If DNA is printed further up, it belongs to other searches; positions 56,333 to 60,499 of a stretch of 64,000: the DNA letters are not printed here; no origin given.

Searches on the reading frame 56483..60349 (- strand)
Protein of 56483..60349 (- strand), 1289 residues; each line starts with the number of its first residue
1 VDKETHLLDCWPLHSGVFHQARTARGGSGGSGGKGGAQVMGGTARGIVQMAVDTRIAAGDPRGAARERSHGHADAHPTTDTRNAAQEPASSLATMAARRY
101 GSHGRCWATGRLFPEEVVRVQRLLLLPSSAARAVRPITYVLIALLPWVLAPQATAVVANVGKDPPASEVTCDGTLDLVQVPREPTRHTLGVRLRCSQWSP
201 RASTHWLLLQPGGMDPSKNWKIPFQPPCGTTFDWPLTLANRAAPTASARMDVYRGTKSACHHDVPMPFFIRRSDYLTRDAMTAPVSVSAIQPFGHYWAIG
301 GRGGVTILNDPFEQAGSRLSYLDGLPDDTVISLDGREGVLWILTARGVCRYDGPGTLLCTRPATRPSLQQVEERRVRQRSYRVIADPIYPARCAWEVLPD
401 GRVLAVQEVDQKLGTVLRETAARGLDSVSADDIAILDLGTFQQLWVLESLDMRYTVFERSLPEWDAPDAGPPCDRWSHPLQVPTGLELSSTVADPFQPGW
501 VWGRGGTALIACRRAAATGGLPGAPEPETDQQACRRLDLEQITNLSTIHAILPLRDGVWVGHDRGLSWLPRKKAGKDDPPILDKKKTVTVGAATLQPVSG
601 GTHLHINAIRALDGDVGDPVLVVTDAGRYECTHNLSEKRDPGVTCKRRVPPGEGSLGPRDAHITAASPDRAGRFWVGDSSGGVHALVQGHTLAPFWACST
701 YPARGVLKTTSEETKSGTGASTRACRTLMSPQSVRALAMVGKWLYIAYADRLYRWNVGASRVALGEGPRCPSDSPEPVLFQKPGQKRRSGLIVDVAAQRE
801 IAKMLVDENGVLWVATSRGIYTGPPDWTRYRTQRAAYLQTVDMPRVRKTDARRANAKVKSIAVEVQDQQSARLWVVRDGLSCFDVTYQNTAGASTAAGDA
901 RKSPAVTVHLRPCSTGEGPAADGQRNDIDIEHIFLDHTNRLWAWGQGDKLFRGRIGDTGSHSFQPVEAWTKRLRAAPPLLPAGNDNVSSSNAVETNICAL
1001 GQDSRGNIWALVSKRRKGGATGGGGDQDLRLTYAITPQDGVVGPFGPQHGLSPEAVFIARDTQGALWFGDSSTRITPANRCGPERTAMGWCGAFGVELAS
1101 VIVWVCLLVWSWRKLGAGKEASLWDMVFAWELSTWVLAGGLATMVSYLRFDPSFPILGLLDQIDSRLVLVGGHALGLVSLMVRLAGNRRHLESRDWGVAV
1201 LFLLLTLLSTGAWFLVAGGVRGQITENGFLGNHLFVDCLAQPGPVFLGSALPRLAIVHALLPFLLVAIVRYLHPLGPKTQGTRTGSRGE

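Call 40: search_protein_families(library=pfam, proteins=[window:56483-60349:-], max_evalue=0.001)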
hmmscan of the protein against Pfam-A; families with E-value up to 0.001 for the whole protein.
window:56483-60349:- (1289 aa): 1 family
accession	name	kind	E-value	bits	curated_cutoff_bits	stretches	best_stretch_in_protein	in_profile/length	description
PF07494.17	Reg_prop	-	1.5e-11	43.4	20.4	0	803-817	9-23/24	Two component regulator propeller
